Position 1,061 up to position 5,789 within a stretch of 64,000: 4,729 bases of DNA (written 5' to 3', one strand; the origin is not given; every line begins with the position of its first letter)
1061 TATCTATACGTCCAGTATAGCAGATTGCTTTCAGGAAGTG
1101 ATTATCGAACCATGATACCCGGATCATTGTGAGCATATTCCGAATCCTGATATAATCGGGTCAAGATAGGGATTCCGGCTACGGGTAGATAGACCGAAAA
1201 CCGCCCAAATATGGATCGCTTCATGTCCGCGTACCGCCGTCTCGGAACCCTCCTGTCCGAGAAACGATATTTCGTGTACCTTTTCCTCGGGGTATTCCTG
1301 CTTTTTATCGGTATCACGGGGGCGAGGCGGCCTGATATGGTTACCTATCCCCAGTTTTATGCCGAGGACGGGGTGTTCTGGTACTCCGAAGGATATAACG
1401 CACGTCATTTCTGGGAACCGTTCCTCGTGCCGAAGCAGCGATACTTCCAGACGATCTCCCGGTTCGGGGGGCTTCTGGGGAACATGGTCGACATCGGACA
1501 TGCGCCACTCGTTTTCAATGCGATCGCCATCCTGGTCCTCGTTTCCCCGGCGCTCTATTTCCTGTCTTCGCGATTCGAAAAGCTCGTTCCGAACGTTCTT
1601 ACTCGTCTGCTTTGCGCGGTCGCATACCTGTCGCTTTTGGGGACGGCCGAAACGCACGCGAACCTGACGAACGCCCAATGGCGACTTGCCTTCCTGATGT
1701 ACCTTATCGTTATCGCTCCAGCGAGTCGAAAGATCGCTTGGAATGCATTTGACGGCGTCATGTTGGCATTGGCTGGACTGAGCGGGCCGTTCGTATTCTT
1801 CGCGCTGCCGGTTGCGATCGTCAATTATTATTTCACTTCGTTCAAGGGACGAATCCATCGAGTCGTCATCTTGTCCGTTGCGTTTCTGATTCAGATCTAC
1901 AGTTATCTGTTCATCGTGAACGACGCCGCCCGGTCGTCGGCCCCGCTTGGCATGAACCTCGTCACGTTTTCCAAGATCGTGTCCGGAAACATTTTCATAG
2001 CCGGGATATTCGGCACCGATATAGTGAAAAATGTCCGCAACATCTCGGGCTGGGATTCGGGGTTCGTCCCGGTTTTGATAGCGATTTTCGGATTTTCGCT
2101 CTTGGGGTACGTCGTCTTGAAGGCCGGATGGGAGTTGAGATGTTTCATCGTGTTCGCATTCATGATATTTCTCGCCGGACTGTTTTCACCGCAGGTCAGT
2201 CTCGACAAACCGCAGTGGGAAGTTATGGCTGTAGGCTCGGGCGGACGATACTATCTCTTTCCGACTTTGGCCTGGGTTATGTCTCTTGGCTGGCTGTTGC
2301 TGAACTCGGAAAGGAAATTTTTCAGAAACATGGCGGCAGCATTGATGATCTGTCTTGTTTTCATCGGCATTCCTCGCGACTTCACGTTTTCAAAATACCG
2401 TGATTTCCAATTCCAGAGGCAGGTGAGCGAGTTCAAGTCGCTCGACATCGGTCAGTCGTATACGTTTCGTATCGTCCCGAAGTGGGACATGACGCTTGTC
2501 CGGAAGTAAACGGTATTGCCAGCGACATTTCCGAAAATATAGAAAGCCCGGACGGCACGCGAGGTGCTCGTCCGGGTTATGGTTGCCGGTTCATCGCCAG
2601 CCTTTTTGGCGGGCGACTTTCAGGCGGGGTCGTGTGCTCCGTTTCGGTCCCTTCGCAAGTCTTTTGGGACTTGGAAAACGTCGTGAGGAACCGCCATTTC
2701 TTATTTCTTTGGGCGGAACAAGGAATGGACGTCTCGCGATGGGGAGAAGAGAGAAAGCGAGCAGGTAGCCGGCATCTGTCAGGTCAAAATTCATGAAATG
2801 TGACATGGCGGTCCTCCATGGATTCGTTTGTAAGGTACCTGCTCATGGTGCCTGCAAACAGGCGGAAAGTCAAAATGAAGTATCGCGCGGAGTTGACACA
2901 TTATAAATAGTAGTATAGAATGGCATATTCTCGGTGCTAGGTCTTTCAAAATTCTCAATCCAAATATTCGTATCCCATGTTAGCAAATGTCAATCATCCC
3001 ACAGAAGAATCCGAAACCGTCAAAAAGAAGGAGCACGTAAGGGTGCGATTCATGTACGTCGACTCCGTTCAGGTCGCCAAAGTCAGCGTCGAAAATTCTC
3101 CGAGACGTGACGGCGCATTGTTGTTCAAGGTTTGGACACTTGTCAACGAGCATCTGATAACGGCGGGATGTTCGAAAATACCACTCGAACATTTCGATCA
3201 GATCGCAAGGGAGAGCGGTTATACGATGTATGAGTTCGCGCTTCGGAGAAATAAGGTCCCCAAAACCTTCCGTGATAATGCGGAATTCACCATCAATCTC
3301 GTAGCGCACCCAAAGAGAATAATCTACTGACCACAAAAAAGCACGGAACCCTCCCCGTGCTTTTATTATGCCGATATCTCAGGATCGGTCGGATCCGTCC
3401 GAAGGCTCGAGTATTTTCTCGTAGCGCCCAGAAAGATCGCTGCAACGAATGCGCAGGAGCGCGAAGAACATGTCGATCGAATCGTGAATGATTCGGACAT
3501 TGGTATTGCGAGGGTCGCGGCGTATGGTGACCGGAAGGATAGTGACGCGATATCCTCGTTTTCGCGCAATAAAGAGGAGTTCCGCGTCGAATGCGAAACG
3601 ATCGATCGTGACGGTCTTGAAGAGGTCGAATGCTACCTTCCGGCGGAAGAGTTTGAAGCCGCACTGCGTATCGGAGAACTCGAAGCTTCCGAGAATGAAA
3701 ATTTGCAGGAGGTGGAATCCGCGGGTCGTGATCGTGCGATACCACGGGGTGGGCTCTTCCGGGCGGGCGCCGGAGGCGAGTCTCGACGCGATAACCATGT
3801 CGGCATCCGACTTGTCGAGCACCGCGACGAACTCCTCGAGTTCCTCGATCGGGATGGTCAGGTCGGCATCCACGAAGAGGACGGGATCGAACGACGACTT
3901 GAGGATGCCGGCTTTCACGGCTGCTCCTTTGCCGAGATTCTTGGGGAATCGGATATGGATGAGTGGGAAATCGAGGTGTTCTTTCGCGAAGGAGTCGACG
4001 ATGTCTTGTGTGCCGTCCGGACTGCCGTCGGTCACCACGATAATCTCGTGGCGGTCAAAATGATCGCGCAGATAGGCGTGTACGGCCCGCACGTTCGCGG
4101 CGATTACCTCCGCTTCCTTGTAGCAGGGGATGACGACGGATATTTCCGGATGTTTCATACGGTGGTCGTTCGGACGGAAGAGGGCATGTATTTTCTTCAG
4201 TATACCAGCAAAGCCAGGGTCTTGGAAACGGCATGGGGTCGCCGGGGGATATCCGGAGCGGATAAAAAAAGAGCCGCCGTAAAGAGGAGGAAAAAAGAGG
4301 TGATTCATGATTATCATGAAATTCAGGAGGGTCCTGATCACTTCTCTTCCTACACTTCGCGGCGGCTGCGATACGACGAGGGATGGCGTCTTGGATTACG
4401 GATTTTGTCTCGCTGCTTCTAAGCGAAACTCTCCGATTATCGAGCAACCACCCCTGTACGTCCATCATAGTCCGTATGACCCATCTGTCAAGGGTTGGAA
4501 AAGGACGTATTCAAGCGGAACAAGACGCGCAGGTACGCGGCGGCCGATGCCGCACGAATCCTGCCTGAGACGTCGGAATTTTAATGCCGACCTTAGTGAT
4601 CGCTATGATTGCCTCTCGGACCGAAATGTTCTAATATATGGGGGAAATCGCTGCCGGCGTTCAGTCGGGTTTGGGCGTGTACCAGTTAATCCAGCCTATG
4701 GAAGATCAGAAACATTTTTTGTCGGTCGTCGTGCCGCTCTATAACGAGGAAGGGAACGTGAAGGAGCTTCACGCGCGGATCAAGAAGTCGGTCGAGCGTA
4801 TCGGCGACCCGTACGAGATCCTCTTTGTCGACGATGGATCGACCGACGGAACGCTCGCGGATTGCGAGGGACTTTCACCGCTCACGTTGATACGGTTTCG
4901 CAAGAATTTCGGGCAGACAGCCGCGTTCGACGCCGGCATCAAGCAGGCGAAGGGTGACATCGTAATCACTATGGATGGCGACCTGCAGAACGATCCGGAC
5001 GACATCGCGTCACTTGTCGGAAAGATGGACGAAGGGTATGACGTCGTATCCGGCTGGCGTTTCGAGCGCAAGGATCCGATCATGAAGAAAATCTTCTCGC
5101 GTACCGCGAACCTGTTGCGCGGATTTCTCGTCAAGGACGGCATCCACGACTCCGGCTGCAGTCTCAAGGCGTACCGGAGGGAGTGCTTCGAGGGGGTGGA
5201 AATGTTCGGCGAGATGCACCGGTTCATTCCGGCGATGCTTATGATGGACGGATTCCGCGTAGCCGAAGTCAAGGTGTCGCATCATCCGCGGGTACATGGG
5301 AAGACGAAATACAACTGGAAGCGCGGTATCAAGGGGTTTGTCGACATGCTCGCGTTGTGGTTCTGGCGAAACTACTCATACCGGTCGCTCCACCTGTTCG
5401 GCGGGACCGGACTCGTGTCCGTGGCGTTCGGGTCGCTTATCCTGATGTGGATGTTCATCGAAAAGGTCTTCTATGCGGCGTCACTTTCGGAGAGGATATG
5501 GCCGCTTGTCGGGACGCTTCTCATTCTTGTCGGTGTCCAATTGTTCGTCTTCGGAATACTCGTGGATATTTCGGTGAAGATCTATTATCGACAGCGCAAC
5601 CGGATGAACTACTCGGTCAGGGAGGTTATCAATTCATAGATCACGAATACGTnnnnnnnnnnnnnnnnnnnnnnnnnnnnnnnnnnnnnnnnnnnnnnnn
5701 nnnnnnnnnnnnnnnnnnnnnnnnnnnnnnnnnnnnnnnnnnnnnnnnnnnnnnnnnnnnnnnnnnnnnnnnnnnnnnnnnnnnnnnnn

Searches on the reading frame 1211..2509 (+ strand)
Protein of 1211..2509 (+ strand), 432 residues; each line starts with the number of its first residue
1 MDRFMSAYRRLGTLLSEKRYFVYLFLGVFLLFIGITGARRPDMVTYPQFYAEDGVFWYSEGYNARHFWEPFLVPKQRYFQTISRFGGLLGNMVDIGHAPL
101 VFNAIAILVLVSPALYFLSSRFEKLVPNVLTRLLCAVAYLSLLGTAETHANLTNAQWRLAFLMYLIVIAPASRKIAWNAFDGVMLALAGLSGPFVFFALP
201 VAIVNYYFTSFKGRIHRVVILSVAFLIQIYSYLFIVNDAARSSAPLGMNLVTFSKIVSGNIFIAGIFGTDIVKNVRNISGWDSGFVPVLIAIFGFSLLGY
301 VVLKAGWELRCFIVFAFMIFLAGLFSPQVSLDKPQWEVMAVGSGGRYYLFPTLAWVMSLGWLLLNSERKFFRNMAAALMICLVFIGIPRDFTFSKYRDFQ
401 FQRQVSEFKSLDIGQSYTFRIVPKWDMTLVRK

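Call 11: search_protein_families(library=pfam, proteins=[window:1211-2509:+], max_evalue=0.001)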
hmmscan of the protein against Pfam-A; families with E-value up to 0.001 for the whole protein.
window:1211-2509:+ (432 aa): 0 families

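Call 99: find_encoding_contigs(protein=window:1211-2509:+, flank=10000, max_places=2)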
Protein window:1211-2509:+ (432 aa): no gene with exactly this product is on record in the collection.
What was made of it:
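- Tried and rejected: The 5' look-up found nothing on record (call 99).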

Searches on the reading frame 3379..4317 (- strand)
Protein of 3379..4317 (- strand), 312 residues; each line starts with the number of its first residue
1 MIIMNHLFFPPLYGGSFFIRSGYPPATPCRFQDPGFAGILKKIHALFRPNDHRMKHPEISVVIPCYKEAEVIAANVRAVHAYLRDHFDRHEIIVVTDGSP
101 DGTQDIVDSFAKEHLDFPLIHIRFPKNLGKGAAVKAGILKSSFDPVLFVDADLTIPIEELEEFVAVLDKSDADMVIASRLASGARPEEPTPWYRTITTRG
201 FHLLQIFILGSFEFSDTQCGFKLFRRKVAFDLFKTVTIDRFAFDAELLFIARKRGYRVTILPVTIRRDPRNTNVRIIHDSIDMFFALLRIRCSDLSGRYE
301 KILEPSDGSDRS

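Call 11: search_protein_families(library=pfam, proteins=[window:3379-4317:-], max_evalue=0.001)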
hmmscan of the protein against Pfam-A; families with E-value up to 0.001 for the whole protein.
window:3379-4317:- (312 aa): 3 families
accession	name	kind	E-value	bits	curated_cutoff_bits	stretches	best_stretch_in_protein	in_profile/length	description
PF00535.33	Glycos_transf_2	-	9.9e-31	107.4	23.3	1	60-229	1-164/168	Glycosyl transferase family 2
PF13641.12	Glyco_tranf_2_3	-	5.3e-13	50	27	1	57-267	1-210/230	Glycosyltransferase like family 2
PF10111.15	Glyco_tranf_2_2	-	3.7e-06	27.1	27.3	1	60-168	1-107/276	Glycosyltransferase like family 2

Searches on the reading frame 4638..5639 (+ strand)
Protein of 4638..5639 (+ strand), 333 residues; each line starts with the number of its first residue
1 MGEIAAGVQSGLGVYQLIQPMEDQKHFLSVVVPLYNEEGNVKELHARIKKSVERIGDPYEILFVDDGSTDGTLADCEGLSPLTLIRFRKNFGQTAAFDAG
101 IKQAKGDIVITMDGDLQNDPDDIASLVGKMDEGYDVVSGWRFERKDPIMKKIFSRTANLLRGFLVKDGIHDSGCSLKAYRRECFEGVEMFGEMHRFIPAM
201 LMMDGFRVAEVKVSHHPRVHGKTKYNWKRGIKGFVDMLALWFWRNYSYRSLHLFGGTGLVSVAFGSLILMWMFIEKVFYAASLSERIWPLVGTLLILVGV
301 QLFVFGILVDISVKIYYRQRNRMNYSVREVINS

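Call 11: search_protein_families(library=pfam, proteins=[window:4638-5639:+], max_evalue=0.001)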
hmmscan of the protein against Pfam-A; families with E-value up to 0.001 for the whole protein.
window:4638-5639:+ (333 aa): 2 families
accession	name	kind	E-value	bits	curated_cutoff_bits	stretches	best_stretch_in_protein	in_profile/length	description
PF00535.33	Glycos_transf_2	-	9.6e-34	117.2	23.3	1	29-185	1-165/168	Glycosyl transferase family 2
PF10111.15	Glyco_tranf_2_2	-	5.9e-07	29.7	27.3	1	29-126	1-102/276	Glycosyltransferase like family 2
